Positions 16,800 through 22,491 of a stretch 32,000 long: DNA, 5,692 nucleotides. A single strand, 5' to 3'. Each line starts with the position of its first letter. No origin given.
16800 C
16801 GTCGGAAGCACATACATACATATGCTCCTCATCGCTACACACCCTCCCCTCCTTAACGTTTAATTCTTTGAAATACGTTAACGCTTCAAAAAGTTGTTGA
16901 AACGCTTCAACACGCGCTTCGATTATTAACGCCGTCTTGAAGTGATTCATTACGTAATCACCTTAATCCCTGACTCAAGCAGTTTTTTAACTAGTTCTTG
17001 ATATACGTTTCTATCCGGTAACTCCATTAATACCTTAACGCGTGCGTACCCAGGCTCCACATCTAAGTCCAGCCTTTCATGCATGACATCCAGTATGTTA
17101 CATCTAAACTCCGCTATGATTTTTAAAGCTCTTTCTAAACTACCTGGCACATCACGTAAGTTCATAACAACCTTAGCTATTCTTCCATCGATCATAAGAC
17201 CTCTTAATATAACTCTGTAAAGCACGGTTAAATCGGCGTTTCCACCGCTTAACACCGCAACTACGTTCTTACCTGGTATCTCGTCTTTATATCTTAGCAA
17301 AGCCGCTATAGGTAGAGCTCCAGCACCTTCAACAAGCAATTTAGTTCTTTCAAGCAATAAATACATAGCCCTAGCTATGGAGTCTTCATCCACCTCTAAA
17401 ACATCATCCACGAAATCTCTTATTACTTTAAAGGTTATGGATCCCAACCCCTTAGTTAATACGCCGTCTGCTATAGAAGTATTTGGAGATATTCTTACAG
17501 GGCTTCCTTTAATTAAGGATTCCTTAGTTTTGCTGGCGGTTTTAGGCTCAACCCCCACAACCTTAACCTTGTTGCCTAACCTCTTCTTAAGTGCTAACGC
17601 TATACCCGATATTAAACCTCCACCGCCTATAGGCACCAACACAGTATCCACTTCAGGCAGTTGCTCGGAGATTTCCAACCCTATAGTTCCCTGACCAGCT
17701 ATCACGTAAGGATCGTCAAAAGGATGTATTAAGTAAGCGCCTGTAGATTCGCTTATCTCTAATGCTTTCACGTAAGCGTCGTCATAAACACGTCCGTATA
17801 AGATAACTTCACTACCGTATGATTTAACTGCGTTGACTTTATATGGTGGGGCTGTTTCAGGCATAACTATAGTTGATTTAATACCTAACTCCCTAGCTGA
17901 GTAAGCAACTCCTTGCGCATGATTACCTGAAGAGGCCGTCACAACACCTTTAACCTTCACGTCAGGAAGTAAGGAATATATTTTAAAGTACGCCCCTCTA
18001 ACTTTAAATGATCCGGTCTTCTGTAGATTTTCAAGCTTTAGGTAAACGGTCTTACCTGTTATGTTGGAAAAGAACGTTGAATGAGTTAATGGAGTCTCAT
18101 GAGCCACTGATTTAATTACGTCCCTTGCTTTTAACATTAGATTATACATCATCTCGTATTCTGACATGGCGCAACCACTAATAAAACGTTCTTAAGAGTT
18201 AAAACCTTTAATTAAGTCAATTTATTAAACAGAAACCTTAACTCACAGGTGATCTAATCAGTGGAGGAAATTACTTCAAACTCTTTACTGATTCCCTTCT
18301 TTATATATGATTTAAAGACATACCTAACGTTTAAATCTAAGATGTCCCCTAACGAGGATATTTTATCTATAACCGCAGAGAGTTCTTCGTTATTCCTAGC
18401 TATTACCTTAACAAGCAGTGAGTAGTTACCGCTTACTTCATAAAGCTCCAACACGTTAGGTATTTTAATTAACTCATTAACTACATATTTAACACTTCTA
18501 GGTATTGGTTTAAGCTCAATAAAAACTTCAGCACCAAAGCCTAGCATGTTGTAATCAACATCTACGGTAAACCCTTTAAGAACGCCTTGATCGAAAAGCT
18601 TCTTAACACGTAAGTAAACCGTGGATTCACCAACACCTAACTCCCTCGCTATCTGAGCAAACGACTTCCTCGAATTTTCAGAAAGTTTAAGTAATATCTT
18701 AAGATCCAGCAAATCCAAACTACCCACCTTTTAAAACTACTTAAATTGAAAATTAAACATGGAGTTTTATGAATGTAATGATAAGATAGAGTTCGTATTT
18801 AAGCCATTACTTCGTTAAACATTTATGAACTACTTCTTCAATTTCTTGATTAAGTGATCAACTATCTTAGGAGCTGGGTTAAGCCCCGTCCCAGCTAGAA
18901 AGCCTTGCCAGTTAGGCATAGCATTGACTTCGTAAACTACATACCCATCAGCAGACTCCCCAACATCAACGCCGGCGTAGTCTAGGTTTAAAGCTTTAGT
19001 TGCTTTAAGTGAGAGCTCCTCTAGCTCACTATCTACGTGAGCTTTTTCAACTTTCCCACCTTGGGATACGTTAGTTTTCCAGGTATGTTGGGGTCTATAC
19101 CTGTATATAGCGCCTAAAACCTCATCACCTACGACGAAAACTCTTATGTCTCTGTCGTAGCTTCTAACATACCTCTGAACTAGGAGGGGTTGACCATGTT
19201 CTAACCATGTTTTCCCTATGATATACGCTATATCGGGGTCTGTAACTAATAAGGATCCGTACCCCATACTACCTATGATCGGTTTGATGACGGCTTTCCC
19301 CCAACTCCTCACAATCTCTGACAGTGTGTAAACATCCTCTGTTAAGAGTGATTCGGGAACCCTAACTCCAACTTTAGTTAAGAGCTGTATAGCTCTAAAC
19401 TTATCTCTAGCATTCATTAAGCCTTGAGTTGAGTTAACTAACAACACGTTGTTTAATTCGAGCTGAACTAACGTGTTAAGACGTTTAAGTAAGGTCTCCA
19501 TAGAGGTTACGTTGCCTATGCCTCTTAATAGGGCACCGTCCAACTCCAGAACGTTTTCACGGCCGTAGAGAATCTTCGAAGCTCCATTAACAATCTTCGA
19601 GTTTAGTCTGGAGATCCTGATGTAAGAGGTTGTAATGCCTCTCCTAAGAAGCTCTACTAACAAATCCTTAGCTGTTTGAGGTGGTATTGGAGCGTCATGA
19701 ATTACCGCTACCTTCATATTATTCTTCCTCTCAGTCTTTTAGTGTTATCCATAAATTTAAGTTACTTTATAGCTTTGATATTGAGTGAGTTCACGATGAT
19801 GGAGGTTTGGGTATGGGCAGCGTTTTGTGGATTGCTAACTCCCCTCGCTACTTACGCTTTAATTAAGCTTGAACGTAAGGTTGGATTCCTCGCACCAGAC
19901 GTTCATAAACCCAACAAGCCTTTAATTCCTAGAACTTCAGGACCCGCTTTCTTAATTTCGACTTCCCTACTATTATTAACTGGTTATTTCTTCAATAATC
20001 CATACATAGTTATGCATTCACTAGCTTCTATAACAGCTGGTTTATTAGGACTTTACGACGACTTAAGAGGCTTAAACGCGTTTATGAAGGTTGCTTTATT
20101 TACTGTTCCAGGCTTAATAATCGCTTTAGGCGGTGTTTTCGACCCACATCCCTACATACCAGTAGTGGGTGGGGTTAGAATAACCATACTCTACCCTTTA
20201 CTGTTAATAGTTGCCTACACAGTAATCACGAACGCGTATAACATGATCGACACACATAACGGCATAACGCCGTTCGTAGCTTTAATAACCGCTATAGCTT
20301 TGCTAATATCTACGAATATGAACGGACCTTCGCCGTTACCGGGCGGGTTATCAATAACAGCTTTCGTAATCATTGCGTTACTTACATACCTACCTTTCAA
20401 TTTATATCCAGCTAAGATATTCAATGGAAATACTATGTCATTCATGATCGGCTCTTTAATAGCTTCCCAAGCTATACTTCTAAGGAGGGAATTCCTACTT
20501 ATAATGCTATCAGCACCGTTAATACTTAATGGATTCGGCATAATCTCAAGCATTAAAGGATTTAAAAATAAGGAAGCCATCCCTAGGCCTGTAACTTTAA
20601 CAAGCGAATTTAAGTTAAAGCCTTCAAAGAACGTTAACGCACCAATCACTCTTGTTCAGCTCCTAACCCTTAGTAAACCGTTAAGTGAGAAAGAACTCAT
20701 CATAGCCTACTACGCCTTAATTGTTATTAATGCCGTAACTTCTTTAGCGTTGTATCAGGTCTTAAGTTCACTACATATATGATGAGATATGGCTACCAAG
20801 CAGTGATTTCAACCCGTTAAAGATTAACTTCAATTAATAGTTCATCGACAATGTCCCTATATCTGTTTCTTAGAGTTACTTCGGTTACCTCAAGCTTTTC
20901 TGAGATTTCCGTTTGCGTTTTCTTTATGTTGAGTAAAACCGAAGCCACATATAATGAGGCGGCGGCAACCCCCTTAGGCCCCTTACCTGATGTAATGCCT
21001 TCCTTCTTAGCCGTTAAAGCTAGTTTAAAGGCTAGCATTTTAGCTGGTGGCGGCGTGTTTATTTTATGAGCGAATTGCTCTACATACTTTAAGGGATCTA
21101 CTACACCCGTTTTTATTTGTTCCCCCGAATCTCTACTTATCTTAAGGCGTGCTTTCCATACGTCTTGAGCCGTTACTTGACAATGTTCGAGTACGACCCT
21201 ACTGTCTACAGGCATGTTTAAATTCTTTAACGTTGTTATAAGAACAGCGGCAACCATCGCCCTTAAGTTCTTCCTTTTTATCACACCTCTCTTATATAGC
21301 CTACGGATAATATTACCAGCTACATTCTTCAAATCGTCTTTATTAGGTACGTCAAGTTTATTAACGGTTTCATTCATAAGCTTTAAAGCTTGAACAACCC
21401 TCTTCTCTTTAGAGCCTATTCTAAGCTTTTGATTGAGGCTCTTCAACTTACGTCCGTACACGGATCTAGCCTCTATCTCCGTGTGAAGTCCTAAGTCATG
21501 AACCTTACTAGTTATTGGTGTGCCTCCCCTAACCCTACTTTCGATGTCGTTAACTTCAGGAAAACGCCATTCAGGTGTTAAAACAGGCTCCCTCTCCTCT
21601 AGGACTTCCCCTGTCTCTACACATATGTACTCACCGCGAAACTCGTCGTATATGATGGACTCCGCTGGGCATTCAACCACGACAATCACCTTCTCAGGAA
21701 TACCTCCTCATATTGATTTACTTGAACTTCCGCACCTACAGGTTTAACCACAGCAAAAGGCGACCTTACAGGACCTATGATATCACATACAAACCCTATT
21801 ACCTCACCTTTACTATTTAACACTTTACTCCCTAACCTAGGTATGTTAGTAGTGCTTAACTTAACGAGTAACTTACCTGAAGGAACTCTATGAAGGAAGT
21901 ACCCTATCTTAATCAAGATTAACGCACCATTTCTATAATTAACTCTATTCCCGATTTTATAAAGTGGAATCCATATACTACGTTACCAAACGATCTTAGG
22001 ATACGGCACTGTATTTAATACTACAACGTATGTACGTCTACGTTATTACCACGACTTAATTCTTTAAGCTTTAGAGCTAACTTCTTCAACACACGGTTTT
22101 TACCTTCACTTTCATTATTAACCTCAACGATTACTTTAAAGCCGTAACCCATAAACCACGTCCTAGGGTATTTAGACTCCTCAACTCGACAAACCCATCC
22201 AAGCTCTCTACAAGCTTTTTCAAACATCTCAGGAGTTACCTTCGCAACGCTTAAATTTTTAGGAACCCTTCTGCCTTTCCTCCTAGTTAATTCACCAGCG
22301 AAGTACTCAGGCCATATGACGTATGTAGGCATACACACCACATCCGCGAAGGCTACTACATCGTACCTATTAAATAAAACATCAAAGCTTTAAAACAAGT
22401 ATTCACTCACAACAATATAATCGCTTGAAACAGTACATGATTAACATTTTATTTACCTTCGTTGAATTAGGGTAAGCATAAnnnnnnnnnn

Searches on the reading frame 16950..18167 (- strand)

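Call 6: search_protein_families(library=pfam, proteins=[window:16950-18167:-], max_evalue=0.01)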
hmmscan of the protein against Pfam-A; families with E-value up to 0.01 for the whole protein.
window:16950-18167:- (405 aa): 2 families
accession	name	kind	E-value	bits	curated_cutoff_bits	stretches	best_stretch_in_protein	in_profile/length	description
PF00291.31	PALP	-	6.2e-89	298.7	35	1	23-308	6-295/295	Pyridoxal-phosphate dependent enzyme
PF01842.31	ACT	-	0.0011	19.2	27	1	335-396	5-61/66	ACT domain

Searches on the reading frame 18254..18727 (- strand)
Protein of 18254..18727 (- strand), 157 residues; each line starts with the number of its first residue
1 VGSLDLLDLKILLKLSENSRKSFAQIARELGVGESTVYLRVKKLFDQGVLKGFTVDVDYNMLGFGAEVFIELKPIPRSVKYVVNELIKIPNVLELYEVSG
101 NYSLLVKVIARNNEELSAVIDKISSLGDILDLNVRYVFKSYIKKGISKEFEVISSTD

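Call 17: search_protein_families(library=pfam, proteins=[window:18254-18727:-], max_evalue=0.01)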
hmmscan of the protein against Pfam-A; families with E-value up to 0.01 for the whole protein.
window:18254-18727:- (157 aa): 13 families
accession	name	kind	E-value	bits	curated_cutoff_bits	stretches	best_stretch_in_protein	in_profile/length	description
PF01037.27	AsnC_trans_reg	-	2.9e-12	46.8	25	1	72-139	3-72/73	Lrp/AsnC ligand binding domain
PF13404.12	HTH_AsnC-type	-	1.7e-10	40.9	27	1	4-44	1-41/42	AsnC-type helix-turn-helix domain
PF13412.12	HTH_24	-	3.5e-08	33.3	21.9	1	4-51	1-48/48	Winged helix-turn-helix DNA-binding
PF13384.12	HTH_23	-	2.4e-05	24.5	24.6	1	11-47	10-44/50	Homeodomain-like domain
PF01022.26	HTH_5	-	9.4e-05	22.7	22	1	9-49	5-44/47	Bacterial regulatory protein, arsR family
PF01978.25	TrmB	-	0.00045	20.4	25.6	1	7-49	9-51/68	Sugar-specific transcriptional regulator TrmB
PF13551.12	HTH_29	-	0.00056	20.4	28.1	1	10-53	3-44/64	Winged helix-turn helix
PF22451.2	NirdL-like_HTH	-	0.0012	18.8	27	1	23-50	19-46/47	Siroheme decarboxylase NirDL-like HTH domain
PF12840.13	HTH_20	-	0.0025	18.2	27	1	10-51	8-49/51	Helix-turn-helix domain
PF08281.18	Sigma70_r4_2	-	0.0037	17.3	25.7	1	13-41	19-47/54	Sigma-70, region 4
PF04218.19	CENP-B_N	-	0.0051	16.9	21.2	0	16-40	19-42/53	CENP-B N-terminal DNA-binding domain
PF13730.12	HTH_36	-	0.0071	16.6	25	0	10-48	12-53/55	Helix-turn-helix domain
PF08279.18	HTH_11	-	0.0074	16.6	25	0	10-48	4-43/55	HTH domain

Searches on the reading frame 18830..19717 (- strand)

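Call 6: search_protein_families(library=pfam, proteins=[window:18830-19717:-], max_evalue=0.01)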
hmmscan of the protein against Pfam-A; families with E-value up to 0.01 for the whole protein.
window:18830-19717:- (295 aa): 7 families
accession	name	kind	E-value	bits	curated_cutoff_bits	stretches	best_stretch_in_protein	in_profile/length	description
PF08443.16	RimK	-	2.9e-34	118.8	21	1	103-288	1-187/188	RimK-like ATP-grasp domain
PF02955.21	GSH-S_ATP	-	5.9e-13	49.1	23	1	120-252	12-151/175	Prokaryotic glutathione synthetase, ATP-grasp domain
PF02655.19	ATP-grasp_3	-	5.6e-08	33.5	23.2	1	103-266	1-155/160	ATP-grasp domain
PF14397.11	ATPgrasp_ST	-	3.7e-05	23.5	31.4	1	93-160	9-81/278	Sugar-transfer associated ATP-grasp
PF14243.11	R2K_3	-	0.00082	20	26.3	1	175-266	74-150/169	ATP-grasp domain, R2K clade family 3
PF14398.11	ATPgrasp_YheCD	-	0.0011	18.7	26.8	0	114-159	23-68/255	YheC/D like ATP-grasp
PF18030.7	Rimk_N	-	0.0095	16.7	26.4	0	1-99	1-93/94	RimK PreATP-grasp domain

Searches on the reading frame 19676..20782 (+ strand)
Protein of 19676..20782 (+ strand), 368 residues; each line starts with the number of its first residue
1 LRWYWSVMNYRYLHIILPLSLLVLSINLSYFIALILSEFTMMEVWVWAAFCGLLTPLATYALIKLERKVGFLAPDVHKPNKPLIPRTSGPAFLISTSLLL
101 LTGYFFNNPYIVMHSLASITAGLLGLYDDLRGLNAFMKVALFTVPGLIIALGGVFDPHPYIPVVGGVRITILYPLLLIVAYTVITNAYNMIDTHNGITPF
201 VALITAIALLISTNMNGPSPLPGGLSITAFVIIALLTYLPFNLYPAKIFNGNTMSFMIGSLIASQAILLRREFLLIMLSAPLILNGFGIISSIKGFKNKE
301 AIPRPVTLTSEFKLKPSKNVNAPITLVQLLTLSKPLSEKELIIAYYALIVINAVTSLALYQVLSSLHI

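Call 4: search_protein_families(library=pfam, proteins=[window:19676-20782:+], max_evalue=0.1)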
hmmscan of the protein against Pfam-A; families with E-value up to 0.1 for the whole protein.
window:19676-20782:+ (368 aa): 1 family
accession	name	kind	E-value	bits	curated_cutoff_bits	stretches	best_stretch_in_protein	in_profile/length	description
PF00953.26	Glycos_transf_4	-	9.4e-25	87.9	27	1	114-269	4-159/160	Glycosyl transferase family 4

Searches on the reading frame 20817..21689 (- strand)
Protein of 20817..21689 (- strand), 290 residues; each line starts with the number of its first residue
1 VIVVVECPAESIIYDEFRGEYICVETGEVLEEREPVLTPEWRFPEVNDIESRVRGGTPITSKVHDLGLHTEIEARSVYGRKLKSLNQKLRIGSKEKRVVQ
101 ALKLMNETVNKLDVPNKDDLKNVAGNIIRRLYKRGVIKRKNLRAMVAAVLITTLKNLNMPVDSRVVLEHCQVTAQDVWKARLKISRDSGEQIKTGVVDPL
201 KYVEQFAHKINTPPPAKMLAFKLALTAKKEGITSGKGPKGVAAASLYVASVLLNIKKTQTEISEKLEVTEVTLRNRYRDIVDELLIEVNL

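Call 121: search_protein_families(library=pfam, proteins=[window:20817-21689:-], max_evalue=0.001)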
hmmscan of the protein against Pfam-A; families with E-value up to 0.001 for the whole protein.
window:20817-21689:- (290 aa): 2 families
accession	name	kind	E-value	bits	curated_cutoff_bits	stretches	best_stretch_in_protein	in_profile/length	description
PF00382.24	TFIIB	-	8.9e-24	83.8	23.6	1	193-281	2-90/92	Transcription factor TFIIB repeat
PF08271.17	Zn_Ribbon_TF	-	3.9e-06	26.7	29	1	6-42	5-41/43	TFIIB zinc-binding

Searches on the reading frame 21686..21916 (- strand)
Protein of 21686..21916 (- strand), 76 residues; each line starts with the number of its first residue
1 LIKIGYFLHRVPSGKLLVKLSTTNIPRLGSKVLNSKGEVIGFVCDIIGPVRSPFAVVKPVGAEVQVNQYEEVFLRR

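Call 4: search_protein_families(library=pfam, proteins=[window:21686-21916:-], max_evalue=0.1)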
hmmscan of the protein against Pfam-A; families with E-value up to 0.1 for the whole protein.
window:21686-21916:- (76 aa): 1 family
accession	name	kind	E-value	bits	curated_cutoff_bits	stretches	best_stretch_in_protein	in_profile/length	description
PF04410.20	Gar1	-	1.4e-08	34.8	29.3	1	3-68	3-71/92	Gar1/Naf1 RNA binding region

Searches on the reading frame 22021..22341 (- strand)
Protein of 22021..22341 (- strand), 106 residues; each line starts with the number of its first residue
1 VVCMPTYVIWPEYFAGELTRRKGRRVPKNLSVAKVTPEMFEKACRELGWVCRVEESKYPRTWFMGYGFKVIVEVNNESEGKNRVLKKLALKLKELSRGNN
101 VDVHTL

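Call 4: search_protein_families(library=pfam, proteins=[window:22021-22341:-], max_evalue=0.1)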
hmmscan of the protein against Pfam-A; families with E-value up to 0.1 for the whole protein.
window:22021-22341:- (106 aa): 1 family
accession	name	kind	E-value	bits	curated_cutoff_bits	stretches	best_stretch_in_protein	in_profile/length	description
PF01922.23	SRP19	-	7.1e-16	59.2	25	1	8-94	1-94/95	SRP19 protein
